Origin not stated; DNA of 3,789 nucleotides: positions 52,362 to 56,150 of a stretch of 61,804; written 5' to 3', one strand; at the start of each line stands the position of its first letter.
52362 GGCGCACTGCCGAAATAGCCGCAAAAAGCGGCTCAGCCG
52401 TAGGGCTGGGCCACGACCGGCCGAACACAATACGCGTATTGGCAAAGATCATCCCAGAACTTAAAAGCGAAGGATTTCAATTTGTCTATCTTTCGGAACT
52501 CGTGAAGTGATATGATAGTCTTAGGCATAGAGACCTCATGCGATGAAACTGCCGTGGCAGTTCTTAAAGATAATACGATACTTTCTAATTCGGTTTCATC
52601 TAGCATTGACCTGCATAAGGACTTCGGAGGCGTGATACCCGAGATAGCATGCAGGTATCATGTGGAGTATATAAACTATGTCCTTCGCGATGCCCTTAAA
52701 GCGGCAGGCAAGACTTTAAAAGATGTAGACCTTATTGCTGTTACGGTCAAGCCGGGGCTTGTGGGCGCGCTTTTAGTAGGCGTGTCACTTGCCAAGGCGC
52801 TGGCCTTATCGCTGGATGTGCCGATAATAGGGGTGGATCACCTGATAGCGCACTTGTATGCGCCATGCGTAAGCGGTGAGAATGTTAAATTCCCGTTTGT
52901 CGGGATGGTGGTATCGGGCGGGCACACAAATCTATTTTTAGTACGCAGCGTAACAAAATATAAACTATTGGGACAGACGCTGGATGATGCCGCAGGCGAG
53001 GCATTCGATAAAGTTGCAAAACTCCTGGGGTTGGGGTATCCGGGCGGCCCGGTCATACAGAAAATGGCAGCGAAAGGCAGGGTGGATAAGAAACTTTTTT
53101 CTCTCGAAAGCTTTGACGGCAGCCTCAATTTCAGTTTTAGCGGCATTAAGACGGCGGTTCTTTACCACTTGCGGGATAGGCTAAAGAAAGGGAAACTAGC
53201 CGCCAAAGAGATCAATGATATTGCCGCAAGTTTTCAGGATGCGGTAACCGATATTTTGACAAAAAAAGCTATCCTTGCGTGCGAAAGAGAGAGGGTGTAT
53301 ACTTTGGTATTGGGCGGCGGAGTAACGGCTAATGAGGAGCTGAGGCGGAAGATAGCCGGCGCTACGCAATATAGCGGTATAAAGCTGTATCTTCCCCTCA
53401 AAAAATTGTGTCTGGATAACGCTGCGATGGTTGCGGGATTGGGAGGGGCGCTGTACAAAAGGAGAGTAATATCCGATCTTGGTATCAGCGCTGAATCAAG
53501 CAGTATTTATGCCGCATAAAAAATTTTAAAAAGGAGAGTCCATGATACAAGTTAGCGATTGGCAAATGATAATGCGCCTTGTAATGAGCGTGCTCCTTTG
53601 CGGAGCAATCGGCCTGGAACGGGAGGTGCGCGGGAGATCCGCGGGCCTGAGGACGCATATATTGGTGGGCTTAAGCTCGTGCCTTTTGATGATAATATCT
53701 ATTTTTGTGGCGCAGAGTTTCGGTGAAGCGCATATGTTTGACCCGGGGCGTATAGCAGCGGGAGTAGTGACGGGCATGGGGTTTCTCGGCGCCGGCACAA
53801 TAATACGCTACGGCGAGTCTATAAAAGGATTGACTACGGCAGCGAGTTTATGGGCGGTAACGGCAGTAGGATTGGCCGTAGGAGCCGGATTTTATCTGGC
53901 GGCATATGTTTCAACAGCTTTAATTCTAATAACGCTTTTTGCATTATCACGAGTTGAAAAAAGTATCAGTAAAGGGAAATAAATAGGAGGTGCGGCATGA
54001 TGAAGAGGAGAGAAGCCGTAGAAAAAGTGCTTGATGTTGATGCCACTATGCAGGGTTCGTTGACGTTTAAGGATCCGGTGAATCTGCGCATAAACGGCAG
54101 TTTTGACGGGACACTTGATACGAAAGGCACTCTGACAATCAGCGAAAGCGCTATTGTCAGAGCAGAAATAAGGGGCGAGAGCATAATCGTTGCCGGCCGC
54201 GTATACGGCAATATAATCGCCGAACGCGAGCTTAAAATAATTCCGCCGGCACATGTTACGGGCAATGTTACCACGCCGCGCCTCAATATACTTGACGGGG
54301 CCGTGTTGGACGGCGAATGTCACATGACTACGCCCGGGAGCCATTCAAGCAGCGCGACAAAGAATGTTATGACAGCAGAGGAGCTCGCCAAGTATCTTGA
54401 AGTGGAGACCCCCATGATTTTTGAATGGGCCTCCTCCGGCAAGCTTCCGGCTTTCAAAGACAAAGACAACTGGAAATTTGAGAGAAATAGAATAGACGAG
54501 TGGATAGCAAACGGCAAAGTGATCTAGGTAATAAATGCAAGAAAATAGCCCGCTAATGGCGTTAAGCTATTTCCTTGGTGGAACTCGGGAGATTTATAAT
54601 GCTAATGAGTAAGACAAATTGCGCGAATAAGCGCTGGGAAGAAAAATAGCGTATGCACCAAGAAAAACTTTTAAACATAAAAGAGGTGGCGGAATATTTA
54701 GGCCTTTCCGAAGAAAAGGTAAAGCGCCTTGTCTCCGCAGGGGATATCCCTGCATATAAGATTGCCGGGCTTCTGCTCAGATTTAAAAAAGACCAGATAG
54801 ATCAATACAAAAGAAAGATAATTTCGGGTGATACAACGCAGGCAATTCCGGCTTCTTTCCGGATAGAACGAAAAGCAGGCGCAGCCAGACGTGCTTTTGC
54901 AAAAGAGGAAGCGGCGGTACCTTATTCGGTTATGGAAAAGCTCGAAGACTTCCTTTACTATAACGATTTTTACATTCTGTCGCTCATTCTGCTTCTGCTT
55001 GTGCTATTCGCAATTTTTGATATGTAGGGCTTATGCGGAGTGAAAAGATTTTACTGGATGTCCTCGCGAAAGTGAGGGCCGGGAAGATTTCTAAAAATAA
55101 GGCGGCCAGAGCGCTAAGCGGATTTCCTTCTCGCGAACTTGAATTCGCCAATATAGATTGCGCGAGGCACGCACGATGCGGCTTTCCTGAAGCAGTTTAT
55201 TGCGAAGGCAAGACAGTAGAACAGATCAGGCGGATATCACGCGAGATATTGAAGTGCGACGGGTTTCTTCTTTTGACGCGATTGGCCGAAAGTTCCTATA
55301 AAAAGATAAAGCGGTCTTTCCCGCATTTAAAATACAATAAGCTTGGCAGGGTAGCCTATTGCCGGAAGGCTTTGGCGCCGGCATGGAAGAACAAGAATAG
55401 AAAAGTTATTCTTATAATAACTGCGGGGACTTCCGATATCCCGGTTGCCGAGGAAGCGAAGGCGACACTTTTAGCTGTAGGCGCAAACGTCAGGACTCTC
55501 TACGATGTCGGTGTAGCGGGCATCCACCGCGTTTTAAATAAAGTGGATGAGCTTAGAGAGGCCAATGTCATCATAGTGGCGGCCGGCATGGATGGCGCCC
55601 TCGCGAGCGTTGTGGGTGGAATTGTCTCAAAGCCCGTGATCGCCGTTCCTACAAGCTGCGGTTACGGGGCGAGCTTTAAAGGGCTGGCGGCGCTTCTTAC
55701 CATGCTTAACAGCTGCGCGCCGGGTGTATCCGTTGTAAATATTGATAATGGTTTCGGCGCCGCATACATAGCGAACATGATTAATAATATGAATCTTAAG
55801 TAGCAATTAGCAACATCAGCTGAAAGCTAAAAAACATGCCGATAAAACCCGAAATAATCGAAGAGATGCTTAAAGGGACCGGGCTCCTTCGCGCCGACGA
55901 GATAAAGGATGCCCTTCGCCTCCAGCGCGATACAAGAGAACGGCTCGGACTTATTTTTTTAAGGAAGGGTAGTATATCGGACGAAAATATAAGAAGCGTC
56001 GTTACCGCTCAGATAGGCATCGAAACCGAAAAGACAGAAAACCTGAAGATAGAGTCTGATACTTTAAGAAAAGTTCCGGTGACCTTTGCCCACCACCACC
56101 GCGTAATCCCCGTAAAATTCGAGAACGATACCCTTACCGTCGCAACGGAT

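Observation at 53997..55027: Bactofilin-HTH fusion and membrane-anchored HTH paralog directly upstream of the second PilB/PilT cluster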

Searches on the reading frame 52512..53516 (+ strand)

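Call 23: search_protein_families(library=pfam, proteins=[window:52512-53516:+], max_evalue=0.001)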
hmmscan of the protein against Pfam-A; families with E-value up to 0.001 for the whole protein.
window:52512-53516:+ (335 aa): 3 families
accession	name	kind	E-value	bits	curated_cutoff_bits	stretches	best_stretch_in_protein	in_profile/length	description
PF00814.31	TsaD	-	1.1e-88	297.8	24.8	1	22-308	1-263/264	tRNA N6-adenosine threonylcarbamoyltransferase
PF22521.2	HypF_C_2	-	2.9e-07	30.9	27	1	220-297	152-229/241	Carbamoyltransferase, Kae1-like Domain, second subdomain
PF02543.21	Carbam_trans_N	-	0.00024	21.1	24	0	200-287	241-326/346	Carbamoyltransferase N-terminus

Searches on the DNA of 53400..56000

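Call 69: search_rna_families(source=window, start=53400, end=56000, threshold=evalue, max_evalue=1)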
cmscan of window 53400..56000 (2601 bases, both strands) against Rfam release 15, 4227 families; matches with E-value up to 1: 1.
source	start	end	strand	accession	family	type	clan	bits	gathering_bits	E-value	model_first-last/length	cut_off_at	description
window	54830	55011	+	RF00550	HepE_CRE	Cis-reg;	-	23.3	45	0.26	1-150/150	no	Hepatitis E virus cis-reactive element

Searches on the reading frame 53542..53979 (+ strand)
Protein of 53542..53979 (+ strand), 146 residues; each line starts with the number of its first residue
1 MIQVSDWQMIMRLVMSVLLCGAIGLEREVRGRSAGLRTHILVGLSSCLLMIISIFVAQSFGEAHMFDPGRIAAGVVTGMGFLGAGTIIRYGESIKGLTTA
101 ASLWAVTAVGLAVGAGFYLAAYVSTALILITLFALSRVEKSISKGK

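Call 3: search_protein_families(library=pfam, proteins=[window:53542-53979:+], max_evalue=0.01)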
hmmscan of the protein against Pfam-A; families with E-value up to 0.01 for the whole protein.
window:53542-53979:+ (146 aa): 1 family
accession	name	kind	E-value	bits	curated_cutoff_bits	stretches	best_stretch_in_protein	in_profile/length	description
PF02308.21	MgtC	-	3.3e-39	134.4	31.4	1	13-140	1-120/121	MgtC family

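Call 4: search_protein_families(library=ncbifam, proteins=[window:53542-53979:+], max_evalue=0.01)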
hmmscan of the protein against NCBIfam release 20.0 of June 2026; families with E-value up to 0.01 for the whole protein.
window:53542-53979:+ (146 aa): 2 families
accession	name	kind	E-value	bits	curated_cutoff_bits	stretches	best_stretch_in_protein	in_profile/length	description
NF007431.0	PRK09977.1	equivalog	3.2e-38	131.5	214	1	8-138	4-136/215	MgtC/SapB family protein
NF011912.0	PRK15385.1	equivalog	2.8e-23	82.4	255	1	9-135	10-129/231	MgtC family protein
